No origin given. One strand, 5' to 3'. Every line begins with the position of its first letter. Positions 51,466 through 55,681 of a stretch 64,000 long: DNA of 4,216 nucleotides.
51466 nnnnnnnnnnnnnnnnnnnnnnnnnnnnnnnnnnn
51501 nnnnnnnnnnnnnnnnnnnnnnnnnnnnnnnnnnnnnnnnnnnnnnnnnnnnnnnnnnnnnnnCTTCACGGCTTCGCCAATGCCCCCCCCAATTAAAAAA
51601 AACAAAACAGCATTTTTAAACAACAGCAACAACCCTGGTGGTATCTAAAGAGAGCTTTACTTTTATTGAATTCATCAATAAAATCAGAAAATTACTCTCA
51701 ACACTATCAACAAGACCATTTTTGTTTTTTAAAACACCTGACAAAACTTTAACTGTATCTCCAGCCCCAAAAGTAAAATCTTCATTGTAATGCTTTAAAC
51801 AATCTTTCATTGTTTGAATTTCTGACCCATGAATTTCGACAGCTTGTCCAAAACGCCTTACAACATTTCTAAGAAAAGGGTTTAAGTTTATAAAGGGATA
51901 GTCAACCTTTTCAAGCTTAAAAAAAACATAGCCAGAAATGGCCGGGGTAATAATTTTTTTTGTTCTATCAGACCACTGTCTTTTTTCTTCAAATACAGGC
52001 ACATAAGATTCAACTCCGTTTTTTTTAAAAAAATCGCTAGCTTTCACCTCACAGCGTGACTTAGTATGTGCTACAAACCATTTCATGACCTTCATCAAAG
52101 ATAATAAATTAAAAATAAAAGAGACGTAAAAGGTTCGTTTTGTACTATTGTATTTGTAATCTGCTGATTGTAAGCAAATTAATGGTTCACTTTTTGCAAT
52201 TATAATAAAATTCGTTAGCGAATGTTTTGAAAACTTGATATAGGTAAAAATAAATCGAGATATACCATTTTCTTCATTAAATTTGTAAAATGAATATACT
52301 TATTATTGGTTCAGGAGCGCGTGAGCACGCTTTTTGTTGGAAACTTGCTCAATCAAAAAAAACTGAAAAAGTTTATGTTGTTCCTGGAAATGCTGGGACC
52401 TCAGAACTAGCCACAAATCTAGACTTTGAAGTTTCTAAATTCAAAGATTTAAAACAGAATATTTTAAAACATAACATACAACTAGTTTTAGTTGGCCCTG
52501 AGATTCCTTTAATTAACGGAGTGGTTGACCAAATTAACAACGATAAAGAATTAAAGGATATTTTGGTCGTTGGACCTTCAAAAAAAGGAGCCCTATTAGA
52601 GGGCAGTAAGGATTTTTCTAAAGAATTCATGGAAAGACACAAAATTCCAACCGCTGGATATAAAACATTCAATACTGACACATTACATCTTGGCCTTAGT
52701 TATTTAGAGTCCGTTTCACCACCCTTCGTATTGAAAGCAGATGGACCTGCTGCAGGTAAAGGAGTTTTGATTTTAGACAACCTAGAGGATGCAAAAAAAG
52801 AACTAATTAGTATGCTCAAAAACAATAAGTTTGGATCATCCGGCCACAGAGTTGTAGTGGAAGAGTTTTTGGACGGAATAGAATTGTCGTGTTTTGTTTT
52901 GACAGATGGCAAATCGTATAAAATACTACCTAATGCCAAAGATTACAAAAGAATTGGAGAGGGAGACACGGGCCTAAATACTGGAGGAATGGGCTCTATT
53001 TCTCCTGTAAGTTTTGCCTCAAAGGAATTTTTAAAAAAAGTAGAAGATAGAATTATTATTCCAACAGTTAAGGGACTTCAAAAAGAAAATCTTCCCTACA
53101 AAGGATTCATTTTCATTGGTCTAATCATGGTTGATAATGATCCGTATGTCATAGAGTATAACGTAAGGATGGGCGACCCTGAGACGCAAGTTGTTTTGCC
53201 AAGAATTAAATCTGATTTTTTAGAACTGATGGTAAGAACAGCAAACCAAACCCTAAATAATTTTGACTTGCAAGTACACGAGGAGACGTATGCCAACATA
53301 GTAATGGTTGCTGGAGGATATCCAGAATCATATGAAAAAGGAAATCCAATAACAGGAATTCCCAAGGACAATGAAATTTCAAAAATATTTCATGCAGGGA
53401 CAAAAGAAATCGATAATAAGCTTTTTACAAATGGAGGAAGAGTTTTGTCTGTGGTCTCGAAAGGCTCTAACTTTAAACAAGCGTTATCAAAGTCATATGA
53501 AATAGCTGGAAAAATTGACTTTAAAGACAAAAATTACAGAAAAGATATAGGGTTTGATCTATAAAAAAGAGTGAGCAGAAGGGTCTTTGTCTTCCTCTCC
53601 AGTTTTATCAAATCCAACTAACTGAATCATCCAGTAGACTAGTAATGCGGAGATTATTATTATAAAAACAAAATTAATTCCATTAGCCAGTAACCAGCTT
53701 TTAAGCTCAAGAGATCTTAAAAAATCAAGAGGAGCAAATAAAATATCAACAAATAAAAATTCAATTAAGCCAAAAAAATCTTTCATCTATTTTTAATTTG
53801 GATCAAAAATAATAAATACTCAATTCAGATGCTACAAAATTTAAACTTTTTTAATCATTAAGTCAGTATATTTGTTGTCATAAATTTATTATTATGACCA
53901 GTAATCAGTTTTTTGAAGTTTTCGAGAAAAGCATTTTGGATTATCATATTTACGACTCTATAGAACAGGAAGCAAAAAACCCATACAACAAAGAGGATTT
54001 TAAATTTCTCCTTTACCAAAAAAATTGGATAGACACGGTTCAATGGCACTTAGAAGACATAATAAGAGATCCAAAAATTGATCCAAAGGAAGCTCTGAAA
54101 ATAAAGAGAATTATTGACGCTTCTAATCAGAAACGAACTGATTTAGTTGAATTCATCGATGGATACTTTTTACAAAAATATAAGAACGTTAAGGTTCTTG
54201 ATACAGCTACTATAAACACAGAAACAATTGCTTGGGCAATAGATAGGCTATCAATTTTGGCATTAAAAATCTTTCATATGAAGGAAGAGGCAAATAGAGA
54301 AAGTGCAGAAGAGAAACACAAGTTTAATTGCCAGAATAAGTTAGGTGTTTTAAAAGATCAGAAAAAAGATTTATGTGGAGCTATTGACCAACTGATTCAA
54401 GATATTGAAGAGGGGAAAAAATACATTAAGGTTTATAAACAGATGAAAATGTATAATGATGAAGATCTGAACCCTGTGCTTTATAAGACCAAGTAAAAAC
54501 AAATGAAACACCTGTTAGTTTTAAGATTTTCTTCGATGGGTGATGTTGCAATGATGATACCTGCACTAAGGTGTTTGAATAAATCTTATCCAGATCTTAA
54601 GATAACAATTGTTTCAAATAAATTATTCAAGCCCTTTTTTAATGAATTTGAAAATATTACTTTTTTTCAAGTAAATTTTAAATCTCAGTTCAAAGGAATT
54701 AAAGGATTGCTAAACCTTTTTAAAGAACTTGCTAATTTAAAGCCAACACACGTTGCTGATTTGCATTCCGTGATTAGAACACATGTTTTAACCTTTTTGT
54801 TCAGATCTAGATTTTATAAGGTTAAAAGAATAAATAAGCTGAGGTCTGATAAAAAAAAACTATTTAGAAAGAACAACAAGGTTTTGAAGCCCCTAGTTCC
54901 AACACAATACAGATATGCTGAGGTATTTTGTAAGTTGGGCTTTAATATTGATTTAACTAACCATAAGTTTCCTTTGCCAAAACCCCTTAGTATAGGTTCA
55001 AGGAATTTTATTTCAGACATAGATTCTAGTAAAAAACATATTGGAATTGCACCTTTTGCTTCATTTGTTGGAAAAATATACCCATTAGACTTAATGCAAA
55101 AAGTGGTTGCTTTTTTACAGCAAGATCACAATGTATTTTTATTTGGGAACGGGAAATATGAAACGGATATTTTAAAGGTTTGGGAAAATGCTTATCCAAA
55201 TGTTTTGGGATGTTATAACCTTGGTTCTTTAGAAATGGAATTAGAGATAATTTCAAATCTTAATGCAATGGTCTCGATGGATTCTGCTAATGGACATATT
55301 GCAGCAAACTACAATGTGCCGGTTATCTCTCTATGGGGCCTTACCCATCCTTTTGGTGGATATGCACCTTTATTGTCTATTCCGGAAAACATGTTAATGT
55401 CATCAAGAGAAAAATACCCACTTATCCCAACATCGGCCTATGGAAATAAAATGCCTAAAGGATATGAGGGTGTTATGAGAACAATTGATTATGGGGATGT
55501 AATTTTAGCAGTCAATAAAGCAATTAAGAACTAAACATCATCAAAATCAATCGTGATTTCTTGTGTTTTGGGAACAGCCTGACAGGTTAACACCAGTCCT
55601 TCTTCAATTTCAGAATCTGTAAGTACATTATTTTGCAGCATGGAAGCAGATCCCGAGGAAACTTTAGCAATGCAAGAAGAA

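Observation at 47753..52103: Divergent paralog pair of 'inverted ToxR-like' membrane proteins flanking a WecA-family gene beside an orphan UpxY antiterminator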

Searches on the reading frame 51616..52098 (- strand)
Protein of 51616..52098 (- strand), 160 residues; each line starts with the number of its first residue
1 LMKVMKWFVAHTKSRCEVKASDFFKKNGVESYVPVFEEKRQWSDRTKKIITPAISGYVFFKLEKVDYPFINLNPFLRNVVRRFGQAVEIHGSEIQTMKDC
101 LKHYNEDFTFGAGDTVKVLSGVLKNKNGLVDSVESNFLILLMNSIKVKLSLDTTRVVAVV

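Call 3: search_protein_families(library=pfam, proteins=[window:51616-52098:-], max_evalue=1)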
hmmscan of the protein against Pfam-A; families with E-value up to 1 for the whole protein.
window:51616-52098:- (160 aa): 5 families
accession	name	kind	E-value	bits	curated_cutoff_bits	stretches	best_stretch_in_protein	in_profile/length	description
PF02357.24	NusG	-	5.5e-12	46.5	22.2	1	5-97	1-92/93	Transcription termination factor nusG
PF23284.2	KOW2_Spt5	-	0.0026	18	28.9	1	113-136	2-25/50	Transcription elongation factor SPT5, second KOW domain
PF00467.35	KOW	-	0.015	15.6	22.3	1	113-135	2-24/32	KOW motif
PF23291.1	KOW4_SPT5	-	0.081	13.3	27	1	112-137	11-36/55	Transcription elongation factor SPT5, fourth KOW domain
PF07653.23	SH3_2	-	0.12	12.5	21.8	1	94-124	2-28/55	Variant SH3 domain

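Call 4: search_protein_families(library=ncbifam, proteins=[window:51616-52098:-], max_evalue=1)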
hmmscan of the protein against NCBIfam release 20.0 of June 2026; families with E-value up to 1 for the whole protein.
window:51616-52098:- (160 aa): 6 families
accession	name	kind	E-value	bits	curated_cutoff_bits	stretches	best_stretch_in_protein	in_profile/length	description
NF033644.1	antiterm_UpxY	subfamily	1.9e-21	76.8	100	1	7-139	1-145/164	UpxY family transcription antiterminator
TIGR01955.1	RfaH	equivalog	2.9e-07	30.6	144.5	1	7-135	1-134/159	transcription/translation regulatory transformer protein RfaH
NF033641.1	antiterm_LoaP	exception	2.7e-06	27.6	125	1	7-134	1-138/166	antiterminator LoaP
NF006534.0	PRK09014.1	equivalog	6.7e-06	26.1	124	1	6-152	3-155/162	transcription/translation regulatory transformer protein RfaH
TIGR00922.1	nusG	equivalog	2.5e-05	24.2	135.7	1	28-136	26-145/172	transcription termination/antitermination protein NusG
TIGR01956.2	NusG_myco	equivalog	0.12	12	150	1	103-135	179-211/239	transcription termination/antitermination protein NusG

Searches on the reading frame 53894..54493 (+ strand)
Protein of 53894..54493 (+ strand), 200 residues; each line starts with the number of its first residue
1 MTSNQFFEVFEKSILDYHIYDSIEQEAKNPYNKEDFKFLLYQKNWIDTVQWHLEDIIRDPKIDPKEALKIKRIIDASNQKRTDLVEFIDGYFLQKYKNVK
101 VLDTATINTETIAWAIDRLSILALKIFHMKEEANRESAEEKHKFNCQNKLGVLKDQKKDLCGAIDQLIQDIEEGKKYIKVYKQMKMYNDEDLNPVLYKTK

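Call 66: search_protein_families(library=pfam, proteins=[window:53894-54493:+], max_evalue=0.001)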
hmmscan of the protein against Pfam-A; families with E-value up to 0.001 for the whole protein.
window:53894-54493:+ (200 aa): 1 family
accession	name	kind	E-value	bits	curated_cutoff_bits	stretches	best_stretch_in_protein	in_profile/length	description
PF14063.11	DUF4254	-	4.5e-61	205.4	27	1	39-180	3-144/144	Protein of unknown function (DUF4254)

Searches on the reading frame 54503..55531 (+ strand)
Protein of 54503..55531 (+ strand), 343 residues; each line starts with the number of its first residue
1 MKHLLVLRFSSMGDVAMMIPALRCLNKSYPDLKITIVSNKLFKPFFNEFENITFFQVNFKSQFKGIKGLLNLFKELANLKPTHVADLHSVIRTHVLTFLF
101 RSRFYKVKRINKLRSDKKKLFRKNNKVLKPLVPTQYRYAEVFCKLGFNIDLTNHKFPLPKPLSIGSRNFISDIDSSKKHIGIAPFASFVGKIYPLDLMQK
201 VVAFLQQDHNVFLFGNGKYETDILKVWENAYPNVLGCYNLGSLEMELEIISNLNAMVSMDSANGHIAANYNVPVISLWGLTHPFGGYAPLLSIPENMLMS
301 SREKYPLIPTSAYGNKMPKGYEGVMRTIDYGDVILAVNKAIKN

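Call 66: search_protein_families(library=pfam, proteins=[window:54503-55531:+], max_evalue=0.001)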
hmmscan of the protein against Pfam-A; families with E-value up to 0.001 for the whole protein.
window:54503-55531:+ (343 aa): 1 family
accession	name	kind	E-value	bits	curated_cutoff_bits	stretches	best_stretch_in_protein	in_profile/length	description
PF01075.23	Glyco_transf_9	-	1.3e-14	54.6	22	1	123-283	52-214/247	Glycosyltransferase family 9 (heptosyltransferase)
